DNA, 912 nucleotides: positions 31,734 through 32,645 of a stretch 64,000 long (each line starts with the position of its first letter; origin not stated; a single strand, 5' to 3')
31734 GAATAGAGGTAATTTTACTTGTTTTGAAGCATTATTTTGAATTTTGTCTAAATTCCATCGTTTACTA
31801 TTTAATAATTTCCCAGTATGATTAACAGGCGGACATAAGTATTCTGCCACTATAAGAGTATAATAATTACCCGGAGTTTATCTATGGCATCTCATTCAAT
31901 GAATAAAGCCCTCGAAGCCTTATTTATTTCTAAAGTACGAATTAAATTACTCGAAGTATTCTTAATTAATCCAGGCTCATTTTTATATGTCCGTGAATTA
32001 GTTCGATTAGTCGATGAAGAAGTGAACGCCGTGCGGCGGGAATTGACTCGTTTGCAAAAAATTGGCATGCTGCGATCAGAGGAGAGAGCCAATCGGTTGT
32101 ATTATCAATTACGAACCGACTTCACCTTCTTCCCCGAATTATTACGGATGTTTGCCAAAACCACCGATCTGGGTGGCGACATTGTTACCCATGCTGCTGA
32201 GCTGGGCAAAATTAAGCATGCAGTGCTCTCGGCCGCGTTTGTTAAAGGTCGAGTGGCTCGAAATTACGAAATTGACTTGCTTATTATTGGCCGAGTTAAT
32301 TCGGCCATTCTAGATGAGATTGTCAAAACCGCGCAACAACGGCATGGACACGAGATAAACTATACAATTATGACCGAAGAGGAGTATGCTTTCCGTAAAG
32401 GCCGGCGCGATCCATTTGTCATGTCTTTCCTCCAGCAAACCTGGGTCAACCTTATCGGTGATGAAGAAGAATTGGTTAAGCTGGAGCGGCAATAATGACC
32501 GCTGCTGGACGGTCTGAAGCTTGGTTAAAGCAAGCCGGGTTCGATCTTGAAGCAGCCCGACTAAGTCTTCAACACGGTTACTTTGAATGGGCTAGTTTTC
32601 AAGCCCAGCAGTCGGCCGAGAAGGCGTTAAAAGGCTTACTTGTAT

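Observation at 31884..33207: Three-gene wHTH/degenerate-MNT + HEPN + MNT module immediately downstream of rnpB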

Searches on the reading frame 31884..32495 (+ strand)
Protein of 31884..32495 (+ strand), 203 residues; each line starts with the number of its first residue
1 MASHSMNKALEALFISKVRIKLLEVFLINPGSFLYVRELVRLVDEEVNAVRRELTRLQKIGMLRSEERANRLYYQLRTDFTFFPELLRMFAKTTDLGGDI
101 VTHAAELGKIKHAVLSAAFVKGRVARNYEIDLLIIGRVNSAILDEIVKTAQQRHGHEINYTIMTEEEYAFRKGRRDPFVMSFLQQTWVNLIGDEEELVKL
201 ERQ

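Call 6: search_protein_families(library=pfam, proteins=[window:31884-32495:+], max_evalue=1)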
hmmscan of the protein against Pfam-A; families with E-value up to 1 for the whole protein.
window:31884-32495:+ (203 aa): 2 families
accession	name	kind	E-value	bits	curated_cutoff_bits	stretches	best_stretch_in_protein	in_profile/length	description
PF07848.18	PaaX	-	0.00031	21.4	24.8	1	34-76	21-66/70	PaaX-like protein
PF25212.1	HVO_A0114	-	0.0016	18.6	27.6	1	15-71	20-76/84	HVO_A0114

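Call 7: search_protein_families(library=ncbifam, proteins=[window:31884-32495:+], max_evalue=1)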
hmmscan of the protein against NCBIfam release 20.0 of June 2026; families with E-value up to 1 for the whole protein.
window:31884-32495:+ (203 aa): 3 families
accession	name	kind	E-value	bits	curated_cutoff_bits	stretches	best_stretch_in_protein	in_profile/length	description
NF033788.1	HTH_metalloreg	subfamily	0.00032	20.4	55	1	18-78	12-70/77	metalloregulator ArsR/SmtB family transcription factor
NF041413.1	ArsR_Rv2640c_fam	equivalog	0.0018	18.6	155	1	16-79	41-104/118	Rv2640c family ArsR-like transcriptional regulator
TIGR02277.1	PaaX_trns_reg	equivalog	0.079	12.5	264.55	1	38-77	25-64/279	phenylacetic acid degradation operon negative regulatory protein PaaX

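Call 8: search_protein_families(library=padloc, proteins=[window:31884-32495:+], max_evalue=1)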
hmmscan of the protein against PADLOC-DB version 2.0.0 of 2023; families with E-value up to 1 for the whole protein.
window:31884-32495:+ (203 aa): 6 families
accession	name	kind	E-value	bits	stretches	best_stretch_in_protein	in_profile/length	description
PDLC04368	PDC-M05A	-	1.2e-32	111.4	1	8-199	5-197/201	-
PDLC04372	PDC-M05A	-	1.2e-16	59.5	1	38-197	3-164/167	-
PDLC04369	PDC-M05A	-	1.3e-14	52.3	1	7-195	3-189/201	-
PDLC04371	PDC-M05A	-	7.7e-09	33.5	1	7-161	22-178/211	-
PDLC04370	PDC-M05A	-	2.8e-08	31.8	1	10-194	8-191/194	-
PDLC01438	Csa3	-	7.7e-05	20.9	1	6-151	138-270/305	"CAS-I,CAS-II,CAS-III,CAS-IV,CAS-V,CAS-VI; associated_signaling"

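Call 9: search_solved_structures(query=window:31884-32492:+, max_evalue=10, show_alignments=3)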
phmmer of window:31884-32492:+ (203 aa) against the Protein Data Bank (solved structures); distinct sequences matched with E-value up to 10: 3.
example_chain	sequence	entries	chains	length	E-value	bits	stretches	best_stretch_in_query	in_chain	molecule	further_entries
8fed_E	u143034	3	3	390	0.024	17.6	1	17-117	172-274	Virulence factor Mce family protein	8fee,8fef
2fup_A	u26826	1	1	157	0.17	14.9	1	35-128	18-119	hypothetical protein PA3352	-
3cuo_A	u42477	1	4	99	0.68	12.9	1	19-79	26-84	Uncharacterized HTH-type transcriptional regulator ygaV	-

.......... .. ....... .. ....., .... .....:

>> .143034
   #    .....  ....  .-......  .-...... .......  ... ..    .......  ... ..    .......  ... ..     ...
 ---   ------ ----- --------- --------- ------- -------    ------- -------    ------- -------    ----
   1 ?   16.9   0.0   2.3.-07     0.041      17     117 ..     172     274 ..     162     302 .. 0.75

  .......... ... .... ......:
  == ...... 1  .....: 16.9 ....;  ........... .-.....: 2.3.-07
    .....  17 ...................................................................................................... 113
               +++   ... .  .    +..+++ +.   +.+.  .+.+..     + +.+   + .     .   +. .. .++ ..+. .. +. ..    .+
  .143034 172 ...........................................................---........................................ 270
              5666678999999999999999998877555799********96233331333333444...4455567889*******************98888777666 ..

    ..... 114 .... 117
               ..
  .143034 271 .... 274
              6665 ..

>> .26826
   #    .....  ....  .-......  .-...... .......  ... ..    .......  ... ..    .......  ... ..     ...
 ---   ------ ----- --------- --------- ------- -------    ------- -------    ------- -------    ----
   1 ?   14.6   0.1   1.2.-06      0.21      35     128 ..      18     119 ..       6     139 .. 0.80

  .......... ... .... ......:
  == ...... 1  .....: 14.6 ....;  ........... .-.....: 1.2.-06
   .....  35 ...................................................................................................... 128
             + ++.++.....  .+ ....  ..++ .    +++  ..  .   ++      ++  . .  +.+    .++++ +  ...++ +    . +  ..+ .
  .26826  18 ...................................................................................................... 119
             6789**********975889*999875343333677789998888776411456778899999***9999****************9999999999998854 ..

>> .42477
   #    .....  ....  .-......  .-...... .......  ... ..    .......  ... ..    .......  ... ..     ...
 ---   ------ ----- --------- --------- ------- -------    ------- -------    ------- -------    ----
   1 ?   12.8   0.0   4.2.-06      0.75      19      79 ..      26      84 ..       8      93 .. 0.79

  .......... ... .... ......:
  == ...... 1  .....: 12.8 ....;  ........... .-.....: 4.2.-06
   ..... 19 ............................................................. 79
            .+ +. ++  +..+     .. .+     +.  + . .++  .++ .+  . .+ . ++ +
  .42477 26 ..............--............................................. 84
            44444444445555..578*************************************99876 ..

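Call 10: find_homologous_proteins(query=window:31884-32492:+)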
Query window:31884-32492:+ (203 aa): 411 proteins with E <= 0.001 among 676 candidates; the best 120 are listed.
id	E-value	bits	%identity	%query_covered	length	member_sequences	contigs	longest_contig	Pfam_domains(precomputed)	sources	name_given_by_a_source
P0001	2.3e-119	414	95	100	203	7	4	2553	-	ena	-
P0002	6.9e-114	396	89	100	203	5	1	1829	-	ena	-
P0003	1.6e-113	395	89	100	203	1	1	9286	-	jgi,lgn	jgi:hypothetical protein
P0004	3.4e-106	371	83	100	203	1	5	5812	-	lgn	-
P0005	1.2e-105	369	82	100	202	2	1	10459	-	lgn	-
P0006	1.8e-101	355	82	97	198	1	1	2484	PF07848.19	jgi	jgi:hypothetical protein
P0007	6.8e-101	354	78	98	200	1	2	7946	-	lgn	-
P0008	1.8e-100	352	80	97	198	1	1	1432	-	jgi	jgi:hypothetical protein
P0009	3.2e-100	351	80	97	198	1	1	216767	-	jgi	jgi:hypothetical protein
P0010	1.4e-99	349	79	97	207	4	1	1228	PF07848.19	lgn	-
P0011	1.5e-99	349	80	97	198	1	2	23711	PF07848.19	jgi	jgi:hypothetical protein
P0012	2.6e-98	345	78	97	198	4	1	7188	PF07848.19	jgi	jgi:hypothetical protein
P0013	2.5e-97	342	76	99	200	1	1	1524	-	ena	-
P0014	5.7e-97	341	79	97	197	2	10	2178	PF07848.19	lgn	-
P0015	4.5e-96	338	76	97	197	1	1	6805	-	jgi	jgi:hypothetical protein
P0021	1.5e-69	251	58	95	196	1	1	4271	-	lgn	-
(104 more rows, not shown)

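Call 13: find_encoding_contigs(protein=P0009, flank=6000, max_places=3)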
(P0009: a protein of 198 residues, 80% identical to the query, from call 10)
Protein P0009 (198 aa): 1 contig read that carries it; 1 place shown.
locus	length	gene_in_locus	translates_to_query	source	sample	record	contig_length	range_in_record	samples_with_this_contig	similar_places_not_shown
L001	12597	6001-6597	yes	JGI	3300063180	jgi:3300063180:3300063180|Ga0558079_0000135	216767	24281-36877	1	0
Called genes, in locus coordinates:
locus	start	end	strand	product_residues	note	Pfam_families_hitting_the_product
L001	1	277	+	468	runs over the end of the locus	PF01725:Ham1p_like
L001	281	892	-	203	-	PF13023:HD_3, PF12917:YfbR-like (weak), PF01966:HD (weak)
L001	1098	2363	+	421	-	PF00890:FAD_binding_2, PF01266:DAO (weak), PF03486:HI0933_like, PF07992:Pyr_redox_2 (faint), PF12831:FAD_oxidored, PF13738:Pyr_redox_3 (faint), PF22780:HI0933_like_1st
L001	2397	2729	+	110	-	-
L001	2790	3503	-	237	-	PF02585:PIG-L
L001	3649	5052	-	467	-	-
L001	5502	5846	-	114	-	-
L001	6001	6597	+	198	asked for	-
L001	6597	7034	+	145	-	PF05168:HEPN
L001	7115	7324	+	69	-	-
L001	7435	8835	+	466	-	PF21760:SecD_1st, PF22599:SecDF_P1_head, PF00873:ACR_tran (weak), PF02355:SecD_SecF_C, PF03176:MMPL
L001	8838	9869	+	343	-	-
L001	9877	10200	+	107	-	-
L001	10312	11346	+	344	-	PF07549:Sec_GG (weak), PF02355:SecD_SecF_C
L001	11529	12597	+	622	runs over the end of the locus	PF01368:DHH, PF02272:DHHA1, PF17768:RecJ_OB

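Call 17: find_related_loci(query=A2, collection=genome_contigs, flank=4000)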
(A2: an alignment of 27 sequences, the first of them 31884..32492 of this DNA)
Query A2 (203 aa) in genome_contigs; peptide patterns used: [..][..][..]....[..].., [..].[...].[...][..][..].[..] (x = any residue, [..] = any of these).
600 stretches matched a pattern (row limit reached: there are more); 574 encode a relative of the query (tblastn E <= 1e-3); the best 80 are kept; 80 distinct loci.
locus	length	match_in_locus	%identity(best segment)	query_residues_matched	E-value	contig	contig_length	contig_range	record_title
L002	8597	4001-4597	55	2-200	1e-67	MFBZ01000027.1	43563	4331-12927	MAG: Candidatus Curtissbacteria bacterium RIFCSPLOWO2_12_FULL_41_16 rifcsplowo2_12_scaffold_803, whole genome shotgun se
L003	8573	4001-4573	55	9-199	1e-64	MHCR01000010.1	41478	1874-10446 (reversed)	MAG: Candidatus Woykebacteria bacterium RBG_16_39_9b RBG_16_scaffold_2355, whole genome shotgun sequence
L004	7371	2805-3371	53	10-198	1e-64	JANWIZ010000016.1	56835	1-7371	MAG: Patescibacteria group bacterium isolate CRAIB_MAG54 c_000000023275, whole genome shotgun sequence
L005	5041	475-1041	54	10-198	2e-64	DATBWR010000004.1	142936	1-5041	MAG TPA_asm: Candidatus Nanoarchaeia archaeon isolate SMAG_U7546 k141_41179, whole genome shotgun sequence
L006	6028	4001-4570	53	10-199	3e-63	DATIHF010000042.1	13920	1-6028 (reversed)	MAG TPA_asm: Candidatus Saccharimonadales bacterium isolate SMAG_U15631 k141_269625, whole genome shotgun sequence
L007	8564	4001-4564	54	13-200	1e-62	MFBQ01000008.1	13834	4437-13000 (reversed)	MAG: Candidatus Curtissbacteria bacterium RIFCSPLOWO2_01_FULL_41_18 rifcsplowo2_01_scaffold_12690, whole genome shotgun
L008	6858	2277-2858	52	10-203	8e-63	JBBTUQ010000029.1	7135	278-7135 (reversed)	MAG: Patescibacteria group bacterium isolate H41-bin097_1 H41_bin097_1_000000000029, whole genome shotgun sequence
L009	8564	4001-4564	54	13-200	2e-62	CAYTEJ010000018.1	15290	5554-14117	MAG TPA_asm: uncultured Gammaproteobacteria bacterium isolate binchicken_co110_1204 genome assembly, contig: NODE_8400_l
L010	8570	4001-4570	52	10-199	3e-64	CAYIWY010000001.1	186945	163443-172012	MAG TPA_asm: uncultured Gammaproteobacteria bacterium isolate ERP119705_co4_291 genome assembly, contig: NODE_10_length_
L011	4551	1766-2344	52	8-200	2e-62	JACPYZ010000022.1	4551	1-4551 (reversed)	MAG: Candidatus Curtissbacteria bacterium isolate NC_groundwater_876_Pr1_S2p5_40_11 Montesol18_S2p5_coassembly_scaffold_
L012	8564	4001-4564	53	13-200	1e-61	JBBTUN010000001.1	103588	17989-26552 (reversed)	MAG: Patescibacteria group bacterium isolate H41-bin134_1 H41_bin134_1_000000000001, whole genome shotgun sequence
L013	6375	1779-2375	48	4-199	1e-61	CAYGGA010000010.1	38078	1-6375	MAG TPA_asm: uncultured Gammaproteobacteria bacterium isolate ERP113451_co3_23 genome assembly, contig: NODE_707_length_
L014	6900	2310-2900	50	2-199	1e-61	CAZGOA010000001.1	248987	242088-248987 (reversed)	MAG TPA_asm: uncultured Gammaproteobacteria bacterium isolate binchicken_co277_142 genome assembly, contig: NODE_98_leng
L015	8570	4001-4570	53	10-199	7e-62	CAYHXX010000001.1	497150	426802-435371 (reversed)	MAG TPA_asm: uncultured Gammaproteobacteria bacterium isolate ERP119705_co16_46 genome assembly, contig: NODE_4_length_4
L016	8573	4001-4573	49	4-195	4e-61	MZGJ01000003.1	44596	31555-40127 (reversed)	MAG: candidate division CPR3 bacterium 4484_211 ex4484_211_scaffold_48, whole genome shotgun sequence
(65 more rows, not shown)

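Call 23: predict_structure(alignment_id=A2)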
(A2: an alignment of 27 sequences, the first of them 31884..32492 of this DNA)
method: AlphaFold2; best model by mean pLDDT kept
length: 203 residues; sequences in the alignment: 27
mean_pLDDT: 88.2   pTM: 0.77
mean pLDDT of the five models: 88.2, 87.8, 86.7, 86.1, 85.6
residues with pLDDT >= 90: 133; 70-90: 51; 50-70: 10; < 50: 9
segments of 3 or more residues with pLDDT < 50: 1-7
pLDDT, mean of each block of 10 residues (from residue 1): 47 73 90 94 95 93 92 93 89 92 94 94 85 96 96 91 95 91 91 85 47
secondary structure, 60 per line:
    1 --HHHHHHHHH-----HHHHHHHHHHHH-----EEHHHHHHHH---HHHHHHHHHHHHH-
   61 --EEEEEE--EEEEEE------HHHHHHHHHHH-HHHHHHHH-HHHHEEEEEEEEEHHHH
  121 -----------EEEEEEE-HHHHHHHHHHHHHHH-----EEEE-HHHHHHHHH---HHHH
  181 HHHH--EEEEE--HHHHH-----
elements in order: H3-11 H17-28 H36-43 H47-59 E63-68 E71-76 H83-93 H95-102 H104-107 E108-116 H117-120 E132-138 H140-154 E160-163 H165-173 H177-184 E187-191 H194-198

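Call 24: find_encoding_contigs(protein=P0011, flank=5000, max_places=2)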
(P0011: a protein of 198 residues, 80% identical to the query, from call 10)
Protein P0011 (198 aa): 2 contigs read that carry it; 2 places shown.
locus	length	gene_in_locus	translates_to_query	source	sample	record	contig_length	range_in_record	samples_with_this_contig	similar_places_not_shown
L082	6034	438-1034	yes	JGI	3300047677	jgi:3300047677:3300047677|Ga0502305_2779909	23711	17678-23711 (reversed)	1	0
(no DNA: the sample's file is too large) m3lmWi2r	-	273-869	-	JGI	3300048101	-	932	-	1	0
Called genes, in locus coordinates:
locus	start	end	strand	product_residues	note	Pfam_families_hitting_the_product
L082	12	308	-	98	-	-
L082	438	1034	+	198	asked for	PF07848:PaaX (faint)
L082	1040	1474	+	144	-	PF05168:HEPN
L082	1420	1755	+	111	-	PF18765:Polbeta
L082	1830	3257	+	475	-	PF21760:SecD_1st, PF22599:SecDF_P1_head, PF00873:ACR_tran (weak), PF02355:SecD_SecF_C, PF03176:MMPL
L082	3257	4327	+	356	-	-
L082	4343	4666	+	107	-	-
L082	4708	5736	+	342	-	PF07549:Sec_GG (faint), PF02355:SecD_SecF_C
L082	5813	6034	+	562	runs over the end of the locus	PF01368:DHH, PF02272:DHHA1, PF17768:RecJ_OB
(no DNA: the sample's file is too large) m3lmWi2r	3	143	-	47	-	?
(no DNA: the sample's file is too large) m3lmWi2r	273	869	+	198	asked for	PF07848:PaaX (faint)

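Call 25: find_encoding_contigs(protein=P0021, flank=5000, max_places=2)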
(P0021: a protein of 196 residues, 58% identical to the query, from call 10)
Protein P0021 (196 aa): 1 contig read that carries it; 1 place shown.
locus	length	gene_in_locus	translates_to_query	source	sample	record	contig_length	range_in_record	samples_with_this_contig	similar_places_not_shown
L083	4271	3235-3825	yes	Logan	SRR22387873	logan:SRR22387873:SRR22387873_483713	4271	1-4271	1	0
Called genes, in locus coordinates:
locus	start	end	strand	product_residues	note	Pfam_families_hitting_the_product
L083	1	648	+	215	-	?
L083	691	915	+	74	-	-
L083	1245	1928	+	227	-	PF14584:DUF4446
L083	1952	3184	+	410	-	PF11258:DUF3048, PF17479:DUF3048_C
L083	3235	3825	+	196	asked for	-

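Call 31: fold_search(model_id=the predicted structure, library=pdb)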
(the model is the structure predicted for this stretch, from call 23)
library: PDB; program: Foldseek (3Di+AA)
matches with E <= 10: 1637; with E <= 0.001: 1
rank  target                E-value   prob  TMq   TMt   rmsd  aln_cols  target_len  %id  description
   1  4ooi_B                5.0e-04  1.00  0.36  0.69   2.6        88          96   24  Reduced HlyU from Vibrio cholerae N16961 (released 2014-12-31)
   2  4k2e_B                1.1e-03  1.00  0.36  0.72   3.0        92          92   23  HlyU from Vibrio cholerae N16961 (released 2014-04-30)
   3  4k2e_A                1.5e-03  1.00  0.35  0.68   2.8        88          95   24  HlyU from Vibrio cholerae N16961 (released 2014-04-30)
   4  3jth_B                1.6e-03  1.00  0.34  0.68   2.9        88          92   22  Crystal structure of a transcriptional regulator HlyU from Vibrio vulnificus CMCP6 (released 2010-03-16)
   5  1r1u_B                2.0e-03  1.00  0.35  0.71   2.8        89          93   15  Crystal structure of the metal-sensing transcriptional repressor CzrA from Staphylococcus aureus in the apo-form (released 2004-05-18)
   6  6j05_A                2.0e-03  1.00  0.38  0.72   6.4        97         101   16  Structures of two ArsR As(III)-responsive repressors: implications for the mechanism of derepression (released 2019-07-03)
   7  2kko_MODEL_1_A        2.0e-03  1.00  0.37  0.66   4.2       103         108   16  Solution NMR structure of the homodimeric winged helix-turn-helix DNA-binding domain (fragment 1-100) Mb0332 f (released 2009-08-11)
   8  1r1u_A                2.3e-03  1.00  0.35  0.70   2.8        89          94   15  Crystal structure of the metal-sensing transcriptional repressor CzrA from Staphylococcus aureus in the apo-form (released 2004-05-18)
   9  8qkf_A                2.3e-03  1.00  0.33  0.63   4.8       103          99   24  SmtB protein of Mycobacterium smegmatis (released 2024-09-25)
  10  3f6o_A                2.4e-03  1.00  0.32  0.61   3.6        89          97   15  Crystal structure of ArsR family transcriptional regulator, RHA00566 (released 2008-11-25)
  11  4omz_B                2.5e-03  1.00  0.37  0.72   2.2        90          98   19  Crystal Structure of NolR from Sinorhizobium fredii (released 2014-04-16)
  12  1r22_B                2.5e-03  1.00  0.35  0.67   2.7        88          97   20  Crystal structure of the cyanobacterial metallothionein repressor SmtB (C14S/C61S/C121S mutant) in the Zn2alpha5-form (released 2004-05-18)
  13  6o8o_A                2.5e-03  1.00  0.36  0.68   2.9        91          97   18  Crystal Structure of C9S disulfide state of Sulfide-responsive transcriptional repressor (SqrR) from Rhodobacter capsu (released 2020-04-01)
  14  4omz_A                2.8e-03  1.00  0.37  0.72   2.2        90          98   18  Crystal Structure of NolR from Sinorhizobium fredii (released 2014-04-16)
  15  6o8m                  3.2e-03  1.00  0.31  0.59   3.9        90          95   21  Crystal Structure of C9S apo Sulfide-responsive transcriptional repressor (SqrR) from Rhodobacter capsulated bound to di (released 2020-04-01)
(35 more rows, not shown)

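Call 34: search_solved_structures(query=A2, max_evalue=10, show_alignments=0)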
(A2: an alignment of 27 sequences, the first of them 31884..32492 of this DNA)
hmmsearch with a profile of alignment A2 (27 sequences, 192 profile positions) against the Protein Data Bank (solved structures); distinct sequences matched with E-value up to 10: 12.
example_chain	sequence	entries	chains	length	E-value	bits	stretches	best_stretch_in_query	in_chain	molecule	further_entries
3jth_A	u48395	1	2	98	0.015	18.1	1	15-71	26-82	Transcription activator HlyU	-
5znx_A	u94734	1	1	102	0.017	17.9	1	15-71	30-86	Transcriptional activator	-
3cuo_A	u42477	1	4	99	0.087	15.6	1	28-72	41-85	Uncharacterized HTH-type transcriptional regulator ygaV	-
6o8k_A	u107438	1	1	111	0.098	15.5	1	27-69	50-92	Transcriptional regulator, ArsR family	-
13ct_A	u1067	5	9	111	0.099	15.4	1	27-69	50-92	Transcriptional regulator, ArsR family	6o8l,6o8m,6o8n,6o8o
4k2e_A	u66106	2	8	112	0.13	15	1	8-79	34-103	Transcriptional activator HlyU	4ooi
1q1h_A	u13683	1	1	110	0.16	14.8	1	12-61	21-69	Transcription Factor E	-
1r22_A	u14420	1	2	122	0.43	13.4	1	10-73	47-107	Transcriptional repressor smtB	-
7dzl_A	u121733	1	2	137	0.49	13.2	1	83-115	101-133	Fatty acid-binding protein, liver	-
1r1t_A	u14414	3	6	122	0.5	13.1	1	11-73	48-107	Transcriptional repressor smtB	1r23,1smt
2kko_A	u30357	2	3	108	0.62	12.8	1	28-83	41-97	POSSIBLE TRANSCRIPTIONAL REGULATORY PROTEIN (POSSIBLY ARSR-FAMILY) | Possible transcriptional regulatory arsR-family protein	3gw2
6uvu_A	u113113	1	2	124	1.6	11.5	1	4-71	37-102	ArsR family transcriptional regulator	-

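Call 35: search_protein_families(library=pfam, alignment_id=A2, max_evalue=0.01)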
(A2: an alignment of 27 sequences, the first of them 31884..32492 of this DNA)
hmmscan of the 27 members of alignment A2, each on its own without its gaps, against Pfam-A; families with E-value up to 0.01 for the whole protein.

A. member 1, window:31884-32492:+ (203 aa): 2 families
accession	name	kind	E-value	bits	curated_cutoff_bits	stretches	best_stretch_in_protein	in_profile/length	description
PF07848.18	PaaX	-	0.00031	21.4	24.8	1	34-76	21-66/70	PaaX-like protein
PF25212.1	HVO_A0114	-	0.0016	18.6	27.6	1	15-71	20-76/84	HVO_A0114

B. families by the number of members that match (of 27 scanned): 13 families
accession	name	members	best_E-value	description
PF07848.18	PaaX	15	4e-06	PaaX-like protein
PF25212.1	HVO_A0114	14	9.3e-06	HVO_A0114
PF01909.29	NTP_transf_2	4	9.5e-06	Nucleotidyltransferase domain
PF09339.16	HTH_IclR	4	0.0022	IclR helix-turn-helix domain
PF18765.7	Polbeta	3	1.8e-05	Polymerase beta, Nucleotidyltransferase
PF08461.16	HTH_12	3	0.0048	Ribonuclease R winged-helix domain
PF01978.25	TrmB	2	9.2e-05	Sugar-specific transcriptional regulator TrmB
PF24033.1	DUF7342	2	0.00047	Family of unknown function (DUF7342)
PF25213.1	HVO_A0261_N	2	0.00072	HVO_A0261 N-terminal domain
PF12840.13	HTH_20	2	0.0016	Helix-turn-helix domain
PF08100.18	Dimerisation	1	0.0021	O-methyltransferase dimerisation domain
PF00392.27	GntR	1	0.0031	Bacterial regulatory proteins, gntR family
PF20024.5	DUF6432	1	0.0099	Family of unknown function (DUF6432)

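Call 63: list_cluster_members(proteins=[window:31884-32492:+, window:32495-32914:+, window:32848-33204:+, window:33281-34687:+])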
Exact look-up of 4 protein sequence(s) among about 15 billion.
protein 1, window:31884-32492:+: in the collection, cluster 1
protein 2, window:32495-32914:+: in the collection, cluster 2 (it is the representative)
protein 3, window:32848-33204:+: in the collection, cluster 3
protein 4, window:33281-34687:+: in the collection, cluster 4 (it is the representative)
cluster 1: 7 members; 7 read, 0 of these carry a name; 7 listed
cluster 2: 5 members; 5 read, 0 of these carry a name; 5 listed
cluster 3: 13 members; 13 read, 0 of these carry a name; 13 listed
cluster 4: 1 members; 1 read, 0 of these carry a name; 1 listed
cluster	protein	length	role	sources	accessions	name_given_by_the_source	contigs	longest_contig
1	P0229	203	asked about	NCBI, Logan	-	-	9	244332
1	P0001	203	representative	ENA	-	-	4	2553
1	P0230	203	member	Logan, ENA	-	-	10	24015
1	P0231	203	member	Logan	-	-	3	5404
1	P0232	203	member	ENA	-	-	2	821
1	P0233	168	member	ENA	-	-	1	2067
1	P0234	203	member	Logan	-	-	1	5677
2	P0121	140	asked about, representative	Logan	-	-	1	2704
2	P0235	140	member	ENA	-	-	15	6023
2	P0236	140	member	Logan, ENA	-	-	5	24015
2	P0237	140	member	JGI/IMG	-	-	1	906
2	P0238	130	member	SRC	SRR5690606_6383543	-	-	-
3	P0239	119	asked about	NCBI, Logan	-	-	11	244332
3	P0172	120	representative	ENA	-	-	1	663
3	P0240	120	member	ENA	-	-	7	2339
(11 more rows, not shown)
